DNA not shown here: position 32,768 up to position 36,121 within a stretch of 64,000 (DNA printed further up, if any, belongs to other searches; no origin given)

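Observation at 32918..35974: Single polypeptide containing two complete GspE/PilB secretion ATPase units in tandem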

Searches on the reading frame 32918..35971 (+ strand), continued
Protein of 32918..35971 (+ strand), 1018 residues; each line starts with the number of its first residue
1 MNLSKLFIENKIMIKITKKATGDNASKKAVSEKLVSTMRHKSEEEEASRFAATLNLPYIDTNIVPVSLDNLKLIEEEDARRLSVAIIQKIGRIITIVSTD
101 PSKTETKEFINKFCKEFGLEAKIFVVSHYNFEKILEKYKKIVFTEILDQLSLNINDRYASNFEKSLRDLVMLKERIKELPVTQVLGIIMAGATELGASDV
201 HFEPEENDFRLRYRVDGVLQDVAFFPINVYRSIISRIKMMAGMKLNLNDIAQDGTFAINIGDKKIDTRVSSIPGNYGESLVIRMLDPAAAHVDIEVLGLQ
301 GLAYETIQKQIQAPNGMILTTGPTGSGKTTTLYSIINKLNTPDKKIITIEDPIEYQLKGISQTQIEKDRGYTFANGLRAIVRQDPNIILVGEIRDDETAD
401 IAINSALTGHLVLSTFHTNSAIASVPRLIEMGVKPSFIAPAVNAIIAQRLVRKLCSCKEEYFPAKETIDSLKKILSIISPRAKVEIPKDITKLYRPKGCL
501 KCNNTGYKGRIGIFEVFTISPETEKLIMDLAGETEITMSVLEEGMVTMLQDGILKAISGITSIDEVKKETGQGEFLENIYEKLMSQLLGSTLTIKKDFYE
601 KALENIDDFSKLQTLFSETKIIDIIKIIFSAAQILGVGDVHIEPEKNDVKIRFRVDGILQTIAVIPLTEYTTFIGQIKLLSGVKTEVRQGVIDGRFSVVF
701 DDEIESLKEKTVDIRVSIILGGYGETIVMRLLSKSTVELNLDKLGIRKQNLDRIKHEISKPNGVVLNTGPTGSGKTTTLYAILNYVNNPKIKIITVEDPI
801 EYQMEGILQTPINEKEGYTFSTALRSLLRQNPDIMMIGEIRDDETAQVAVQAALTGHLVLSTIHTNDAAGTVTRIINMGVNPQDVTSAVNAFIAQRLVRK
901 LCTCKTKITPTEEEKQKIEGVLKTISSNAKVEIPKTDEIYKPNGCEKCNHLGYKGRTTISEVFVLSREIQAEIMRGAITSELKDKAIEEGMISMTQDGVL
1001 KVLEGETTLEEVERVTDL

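Call 54: search_solved_structures(query=window:32918-35971:+, max_evalue=1e-30, show_alignments=1)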
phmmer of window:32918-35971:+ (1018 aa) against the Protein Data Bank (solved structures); distinct sequences matched with E-value up to 1e-30: 18.
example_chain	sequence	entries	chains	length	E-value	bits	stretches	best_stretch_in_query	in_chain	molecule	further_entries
3jc8_Ba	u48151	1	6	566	8.8e-128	431.1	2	710-1013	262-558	Type IV-A pilus assembly ATPase PilB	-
5zfr_A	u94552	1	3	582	7.9e-103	348.6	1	44-570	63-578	Type IV pilus biogenesis ATPase PilB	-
6olj_C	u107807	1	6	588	9.6e-102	345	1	42-570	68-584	Type IV pilus biogenesis ATPase PilB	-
5tsg_B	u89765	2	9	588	2e-101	343.9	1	42-570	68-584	Type IV pilus biogenesis ATPase PilB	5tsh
4pht_A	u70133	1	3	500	6.6e-98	332.3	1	152-570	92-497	General secretory pathway protein E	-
4kss_A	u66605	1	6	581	1.1e-94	321.6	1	174-573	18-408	Type II secretion system protein E, hemolysin-coregulated protein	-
4ksr_A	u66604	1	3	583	1.3e-94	321.4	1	174-574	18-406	Type II secretion system protein E, Hemolysin-coregulated protein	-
1p9r_A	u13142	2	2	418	1.6e-94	321.1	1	173-568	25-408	General secretion pathway protein E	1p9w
6f8l_G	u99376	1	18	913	2.1e-92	314.1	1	44-570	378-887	Type IV pilus assembly protein PilF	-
6ejf_A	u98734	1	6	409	5.2e-91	309.5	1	196-570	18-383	Type IV pilus assembly protein PilF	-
5oiu_A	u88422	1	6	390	5.4e-91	309.4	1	196-569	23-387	Type IV pilus assembly protein PilF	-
5it5_F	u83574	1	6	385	5.8e-91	309.3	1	196-569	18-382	ATP binding motif-containing protein PilF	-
5zfq_A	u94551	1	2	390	5.5e-32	114.1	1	296-446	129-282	Twitching motility pilus retraction protein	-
6ojx_A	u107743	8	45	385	6.3e-32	113.9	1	296-447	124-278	Twitching motility pilus retraction ATPase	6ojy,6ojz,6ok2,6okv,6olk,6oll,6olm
3jvu_A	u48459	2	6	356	1.4e-31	112.8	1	739-897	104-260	Twitching mobility protein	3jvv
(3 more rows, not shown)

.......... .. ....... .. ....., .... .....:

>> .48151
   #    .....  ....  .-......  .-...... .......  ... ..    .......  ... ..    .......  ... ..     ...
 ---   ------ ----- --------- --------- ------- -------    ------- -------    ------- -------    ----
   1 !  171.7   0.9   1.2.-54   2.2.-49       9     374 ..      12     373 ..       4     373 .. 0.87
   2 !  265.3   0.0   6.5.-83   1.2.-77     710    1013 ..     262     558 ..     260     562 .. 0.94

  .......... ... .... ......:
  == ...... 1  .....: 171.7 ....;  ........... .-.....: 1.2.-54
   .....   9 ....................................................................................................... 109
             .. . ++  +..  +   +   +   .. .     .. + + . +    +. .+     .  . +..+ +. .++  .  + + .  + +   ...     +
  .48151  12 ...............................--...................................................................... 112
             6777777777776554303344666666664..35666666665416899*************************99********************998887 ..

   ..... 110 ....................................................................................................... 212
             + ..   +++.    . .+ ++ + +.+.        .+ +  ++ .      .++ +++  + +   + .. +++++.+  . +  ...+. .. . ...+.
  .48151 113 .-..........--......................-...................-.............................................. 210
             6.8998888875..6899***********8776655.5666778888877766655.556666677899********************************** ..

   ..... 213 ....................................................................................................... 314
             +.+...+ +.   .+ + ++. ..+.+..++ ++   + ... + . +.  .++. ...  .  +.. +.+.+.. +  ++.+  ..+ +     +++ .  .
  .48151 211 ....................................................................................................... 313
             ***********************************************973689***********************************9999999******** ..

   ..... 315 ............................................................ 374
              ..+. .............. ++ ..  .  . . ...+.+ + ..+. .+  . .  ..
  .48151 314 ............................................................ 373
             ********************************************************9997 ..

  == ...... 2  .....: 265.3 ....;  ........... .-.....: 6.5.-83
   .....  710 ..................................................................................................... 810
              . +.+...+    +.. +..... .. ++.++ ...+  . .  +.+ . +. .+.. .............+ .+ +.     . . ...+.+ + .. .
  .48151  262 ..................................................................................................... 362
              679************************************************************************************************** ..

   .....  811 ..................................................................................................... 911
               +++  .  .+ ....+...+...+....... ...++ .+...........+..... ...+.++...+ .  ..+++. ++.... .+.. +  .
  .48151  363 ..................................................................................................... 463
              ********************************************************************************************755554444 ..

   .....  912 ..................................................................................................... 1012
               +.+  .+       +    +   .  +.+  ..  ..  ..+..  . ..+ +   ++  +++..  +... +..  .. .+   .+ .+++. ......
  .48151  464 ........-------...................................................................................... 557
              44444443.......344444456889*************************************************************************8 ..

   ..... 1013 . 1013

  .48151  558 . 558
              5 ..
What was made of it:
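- Closest known: Thermus thermophilus PilF. Same: It is a PilB-family motor enlarged by internal duplication, and it is a PDB relative (call 54).
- The nearest solved structures are PilB, GspE and PilF (call 54).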

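Call 55: predict_structure(alignment_id=A1)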
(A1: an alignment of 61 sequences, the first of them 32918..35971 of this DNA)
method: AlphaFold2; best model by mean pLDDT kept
length: 1018 residues; sequences in the alignment: 61
mean_pLDDT: 75.2   pTM: 0.42
mean pLDDT of the five models: 75.2, 74.9, 72.9, 67.7, 67.0
residues with pLDDT >= 90: 41; 70-90: 710; 50-70: 179; < 50: 88
segments of 3 or more residues with pLDDT < 50: 1-24, 142-151, 158-160, 358-361, 363-367, 369-371, 583-589, 685-690, 798-800, 803-818
pLDDT, mean of each block of 10 residues (from residue 1): 29 31 51 58 76 81 72 81 86 86 85 84 85 74 42 51 59 76 80 74 86 67 80 83 73 74 73 81 68 72 85 82 75 75 62 50 46 57 69 80 81 84 88 88 89 87 77 78 82 84 75 88 84 77 85 90 84 59 46 85 85 87 88 82 87 75 86 77 51 71 77 75 75 65 84 86 75 73 67 52 48 43 60 67 79 79 82 87 87 87 87 88 87 85 78 83 89 86 88 91 89 83
secondary structure, 60 per line:
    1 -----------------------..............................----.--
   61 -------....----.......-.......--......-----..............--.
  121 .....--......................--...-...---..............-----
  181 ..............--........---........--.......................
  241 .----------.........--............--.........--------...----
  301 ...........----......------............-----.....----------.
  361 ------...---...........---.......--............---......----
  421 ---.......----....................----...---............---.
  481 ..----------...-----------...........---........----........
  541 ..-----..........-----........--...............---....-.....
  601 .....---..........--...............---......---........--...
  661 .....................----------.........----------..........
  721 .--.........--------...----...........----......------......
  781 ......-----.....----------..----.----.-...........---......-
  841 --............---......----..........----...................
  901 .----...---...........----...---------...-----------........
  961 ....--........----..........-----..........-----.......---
elements in order (helices of 4 or more, strands of 3 or more residues): H24-53 H68-71 H76-82 E84-90 E93-98 H104-117 E120-125 H128-149 E152-154 H162-175 H181-194 E197-204 E208-215 E218-226 H227-241 E252-260 E263-274 E277-285 H301-311 E316-321 H328-339 E345-349 H373-383 E387-393 H396-407 E411-416 H424-430 H435-441 E442-454 E459-461 H465-476 E493-495 E507-517 H521-528 H533-542 H548-557 H563-570 H573-587 E591-594 H596-605 H609-618 H621-635 E639-644 E648-655 E658-666 H667-681 E692-700 E711-721 E724-732 H748-758 E763-768 H775-786 E792-796 H820-830 E834-839 H843-854 E858-863 H868-877 H882-888 E889-901 E906-908 H912-922 E939-941 E953-964 H967-974 H979-988 H994-1003 H1009-1015
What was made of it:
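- On Hexameric ring motor: Only a monomer could be modelled, and its inter-domain arrangement is not confident (pTM 0.42, call 55).
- AlphaFold2 gave pLDDT 75 but pTM 0.42, so the relative position of the two units is not predicted (call 55). The linker of about 50 residues, with three short helices, is long enough for either geometry (call 55). AlphaFold does not favour any arrangement (pTM 0.42, call 55).
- Tried and rejected: AlphaFold2 monomer: uninformative on packing. pTM was 0.42 (call 55), so no fold search was run on the model.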
